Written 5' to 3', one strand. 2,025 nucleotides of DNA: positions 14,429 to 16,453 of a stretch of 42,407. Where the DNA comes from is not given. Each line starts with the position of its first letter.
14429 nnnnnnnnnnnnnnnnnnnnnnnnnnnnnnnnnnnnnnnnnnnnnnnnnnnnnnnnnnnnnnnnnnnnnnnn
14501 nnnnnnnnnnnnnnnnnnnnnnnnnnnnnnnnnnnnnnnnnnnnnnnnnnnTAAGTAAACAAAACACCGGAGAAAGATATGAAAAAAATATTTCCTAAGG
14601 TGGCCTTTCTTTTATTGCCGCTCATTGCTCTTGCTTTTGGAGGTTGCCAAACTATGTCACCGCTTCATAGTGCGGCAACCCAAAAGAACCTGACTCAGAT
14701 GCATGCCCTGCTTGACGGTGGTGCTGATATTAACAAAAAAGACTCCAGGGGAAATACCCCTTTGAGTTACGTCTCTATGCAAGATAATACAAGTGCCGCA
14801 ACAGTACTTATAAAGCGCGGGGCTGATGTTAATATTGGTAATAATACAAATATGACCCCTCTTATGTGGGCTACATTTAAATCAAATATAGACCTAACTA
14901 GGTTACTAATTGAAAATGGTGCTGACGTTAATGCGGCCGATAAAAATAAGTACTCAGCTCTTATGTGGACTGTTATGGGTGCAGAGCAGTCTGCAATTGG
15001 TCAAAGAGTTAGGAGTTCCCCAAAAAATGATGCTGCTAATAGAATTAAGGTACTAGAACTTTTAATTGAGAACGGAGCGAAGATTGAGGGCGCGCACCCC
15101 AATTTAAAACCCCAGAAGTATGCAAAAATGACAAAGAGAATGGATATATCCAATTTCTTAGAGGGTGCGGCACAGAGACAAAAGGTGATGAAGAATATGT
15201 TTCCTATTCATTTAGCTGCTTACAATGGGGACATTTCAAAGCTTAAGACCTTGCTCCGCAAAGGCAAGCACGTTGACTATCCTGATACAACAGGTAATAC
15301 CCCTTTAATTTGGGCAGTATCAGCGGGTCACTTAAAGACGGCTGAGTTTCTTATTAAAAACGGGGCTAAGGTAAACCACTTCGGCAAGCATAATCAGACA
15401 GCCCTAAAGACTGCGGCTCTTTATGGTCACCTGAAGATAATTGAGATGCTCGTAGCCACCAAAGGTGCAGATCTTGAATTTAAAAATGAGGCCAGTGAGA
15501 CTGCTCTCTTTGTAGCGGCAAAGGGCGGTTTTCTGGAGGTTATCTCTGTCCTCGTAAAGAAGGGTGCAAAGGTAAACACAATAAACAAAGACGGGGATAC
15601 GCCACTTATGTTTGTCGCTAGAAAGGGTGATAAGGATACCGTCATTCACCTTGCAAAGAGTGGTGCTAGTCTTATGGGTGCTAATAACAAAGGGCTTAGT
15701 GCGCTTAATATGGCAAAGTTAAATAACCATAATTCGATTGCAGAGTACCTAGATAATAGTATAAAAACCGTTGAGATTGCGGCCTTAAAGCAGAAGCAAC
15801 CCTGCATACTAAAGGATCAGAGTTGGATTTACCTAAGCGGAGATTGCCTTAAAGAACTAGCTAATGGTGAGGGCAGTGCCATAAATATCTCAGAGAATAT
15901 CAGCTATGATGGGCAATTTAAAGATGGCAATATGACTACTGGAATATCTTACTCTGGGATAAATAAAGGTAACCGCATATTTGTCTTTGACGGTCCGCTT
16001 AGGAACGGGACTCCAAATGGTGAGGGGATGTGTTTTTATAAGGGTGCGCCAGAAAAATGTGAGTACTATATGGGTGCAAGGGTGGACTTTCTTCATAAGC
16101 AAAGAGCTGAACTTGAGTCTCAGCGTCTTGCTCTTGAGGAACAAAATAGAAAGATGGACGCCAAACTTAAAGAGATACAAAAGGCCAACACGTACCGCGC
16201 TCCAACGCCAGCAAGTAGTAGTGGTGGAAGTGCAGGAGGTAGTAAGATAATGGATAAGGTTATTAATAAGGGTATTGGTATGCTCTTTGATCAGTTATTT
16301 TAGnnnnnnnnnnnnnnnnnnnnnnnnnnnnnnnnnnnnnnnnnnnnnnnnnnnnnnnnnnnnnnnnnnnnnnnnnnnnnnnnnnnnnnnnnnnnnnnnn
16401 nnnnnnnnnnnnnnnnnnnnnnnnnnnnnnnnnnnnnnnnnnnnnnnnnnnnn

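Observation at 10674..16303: Tandem array of four paralogous ankyrin-repeat lipoproteins inserted between pgsA and tRNA-Arg, about 1 kb from dif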

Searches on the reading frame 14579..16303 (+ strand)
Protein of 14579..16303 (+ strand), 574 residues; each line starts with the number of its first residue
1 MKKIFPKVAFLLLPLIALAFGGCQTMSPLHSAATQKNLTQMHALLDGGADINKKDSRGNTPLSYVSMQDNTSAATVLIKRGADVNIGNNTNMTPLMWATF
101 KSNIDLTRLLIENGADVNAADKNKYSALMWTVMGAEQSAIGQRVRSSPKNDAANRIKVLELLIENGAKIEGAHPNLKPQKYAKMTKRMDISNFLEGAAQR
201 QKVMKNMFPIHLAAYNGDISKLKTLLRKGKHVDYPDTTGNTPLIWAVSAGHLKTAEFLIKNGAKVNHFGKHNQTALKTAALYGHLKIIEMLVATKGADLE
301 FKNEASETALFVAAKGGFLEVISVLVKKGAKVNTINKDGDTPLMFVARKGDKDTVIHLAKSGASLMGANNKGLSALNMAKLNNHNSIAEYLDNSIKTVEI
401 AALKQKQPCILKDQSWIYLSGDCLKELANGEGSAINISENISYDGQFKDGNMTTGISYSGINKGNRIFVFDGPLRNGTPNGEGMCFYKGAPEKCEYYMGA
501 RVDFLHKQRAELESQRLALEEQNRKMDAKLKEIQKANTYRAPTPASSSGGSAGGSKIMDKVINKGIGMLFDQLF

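Call 4: search_protein_families(library=pfam, proteins=[window:14579-16303:+], max_evalue=0.01)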
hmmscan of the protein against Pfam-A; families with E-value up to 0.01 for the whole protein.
window:14579-16303:+ (574 aa): 7 families
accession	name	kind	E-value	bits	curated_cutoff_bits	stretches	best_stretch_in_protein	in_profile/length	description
PF12796.13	Ank_2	-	1.5e-63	211.8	27.3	5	210-302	1-89/90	Ankyrin repeats (3 copies)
PF00023.36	Ank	-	3.5e-49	162.4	21.1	5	239-267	2-30/33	Ankyrin repeat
PF13637.12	Ank_4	-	2.6e-40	136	22.7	6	210-259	1-50/50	Ankyrin repeats (many copies)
PF13606.12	Ank_3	-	4.2e-40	131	22.3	2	239-267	2-30/30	Ankyrin repeat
PF13857.12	Ank_5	-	2.9e-25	88.5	27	2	258-310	1-53/56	Ankyrin repeats (many copies)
PF23745.1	ANK_LRRK2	-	4.5e-08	33.5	27.5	0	275-359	34-113/130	LRRK2 ANK repeat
PF24521.3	Ank_KRIT1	-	6.2e-08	32.9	80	0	273-343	47-122/149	KRIT1 ankyrin-repeats domain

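Call 5: search_protein_families(library=ncbifam, proteins=[window:14579-16303:+], max_evalue=0.01)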
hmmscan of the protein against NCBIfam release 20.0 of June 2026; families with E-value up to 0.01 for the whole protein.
window:14579-16303:+ (574 aa): 10 families
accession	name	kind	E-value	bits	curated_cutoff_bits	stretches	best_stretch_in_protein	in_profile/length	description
NF043029.1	T4SS_AnkY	equivalog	1.3e-34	119.6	600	4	213-310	429-528/543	Dot/Icm T4SS effector AnkY/LegA9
NF041931.2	MzaA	equivalog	2.9e-33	115.6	800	3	211-294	7-90/726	MZA anti-phage system associated sigma-70 family RNA polymerase sigma factor MzaA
NF043023.1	T4SS_AnkH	equivalog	3.2e-30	105.3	600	2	35-137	9-111/467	Dot/Icm T4SS effector AnkH/LegA3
NF043022.1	T4SS_AnkG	equivalog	1e-23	83.9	500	3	201-315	291-408/455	Dot/Icm T4SS effector AnkG/AnkZ/LegA7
NF043028.1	T4SS_AnkX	equivalog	2.6e-22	78.9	1400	3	153-333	502-679/938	Dot/Icm T4SS effector AnkN/AnkX/LegA8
NF043019.1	T4SS_AnkC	equivalog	6.5e-11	41.7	450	1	217-307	138-236/459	Dot/Icm T4SS effector AnkC/LegA12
NF043024.1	T4SS_AnkI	equivalog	1e-10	41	550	0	207-280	242-325/439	Dot/Icm T4SS effector AnkI/LegAS4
NF043021.1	T4SS_AnkF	equivalog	1.5e-10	40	1000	1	274-357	587-646/917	Dot/Icm T4SS effector AnkF/LegA14/Ceg31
TIGR00870.1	trp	subfamily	7e-10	37.6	498.75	0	91-120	131-160/747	transient-receptor-potential calcium channel protein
NF043027.1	T4SS_AnkQ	equivalog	3.1e-07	29.4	700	1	24-122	292-395/496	Dot/Icm T4SS effector AnkQ/LegA10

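Call 9: find_encoding_contigs(protein=window:14579-16303:+, flank=10000, max_places=6)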
Protein window:14579-16303:+ (574 aa): 2 contigs read that carry it; 1 place shown.
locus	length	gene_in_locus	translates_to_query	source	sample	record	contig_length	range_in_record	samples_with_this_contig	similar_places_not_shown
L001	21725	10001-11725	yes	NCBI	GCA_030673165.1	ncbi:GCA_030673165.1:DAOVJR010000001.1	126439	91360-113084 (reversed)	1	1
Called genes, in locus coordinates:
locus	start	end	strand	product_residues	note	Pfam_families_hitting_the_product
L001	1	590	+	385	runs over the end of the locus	PF14306:PUA_2, PF01747:ATP-sulfurylase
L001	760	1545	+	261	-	-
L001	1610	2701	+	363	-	PF00072:Response_reg, PF00512:HisKA, PF02518:HATPase_c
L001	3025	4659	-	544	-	PF00890:FAD_binding_2, PF01266:DAO (weak), PF07992:Pyr_redox_2 (faint), PF02910:Succ_DH_flav_C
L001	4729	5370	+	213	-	PF13511:DUF4124 (weak), PF01464:SLT, PF27553:SLT_superhelical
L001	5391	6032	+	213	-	PF01066:CDP-OH_P_transf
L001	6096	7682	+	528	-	-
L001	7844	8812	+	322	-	-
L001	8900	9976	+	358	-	PF12796:Ank_2, PF00023:Ank (weak), PF13606:Ank_3 (faint), PF13637:Ank_4 (weak), PF13857:Ank_5, PF00023:Ank (weak)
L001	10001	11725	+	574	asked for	PF12796:Ank_2, PF00023:Ank (weak), PF12796:Ank_2, PF13637:Ank_4, PF00023:Ank (weak), PF13637:Ank_4 (weak), PF12796:Ank_2, PF12796:Ank_2, +6 more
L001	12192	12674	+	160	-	-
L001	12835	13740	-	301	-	PF13102:Phage_int_SAM_5 (weak), PF02899:Phage_int_SAM_1, PF13495:Phage_int_SAM_4, PF00589:Phage_integrase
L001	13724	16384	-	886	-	PF08335:GlnD_UR_UTase, PF27444:GlnD_3rd, PF01842:ACT (faint), PF13291:ACT_4 (faint), PF24931:ACT_ACR9_3rd (weak)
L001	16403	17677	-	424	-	PF11741:AMIN, PF01520:Amidase_3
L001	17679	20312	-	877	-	PF01624:MutS_I, PF05188:MutS_II, PF05192:MutS_III, PF05190:MutS_IV, PF00488:MutS_V, PF27441:MutS_C (weak)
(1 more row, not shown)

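Call 34: search_protein_families(library=padloc, proteins=[window:14579-16303:+], max_evalue=0.001)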
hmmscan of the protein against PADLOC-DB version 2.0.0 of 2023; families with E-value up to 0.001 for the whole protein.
window:14579-16303:+ (574 aa): 3 families
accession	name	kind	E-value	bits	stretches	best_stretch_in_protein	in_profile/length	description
PDLC04783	PDC-M72A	-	2e-47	160.4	2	155-391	145-386/392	-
PDLC02908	Ankyrin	-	4.4e-19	66.2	2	204-297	734-827/880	-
PDLC02203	MzaA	-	1.2e-09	35.1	0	220-268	25-73/683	-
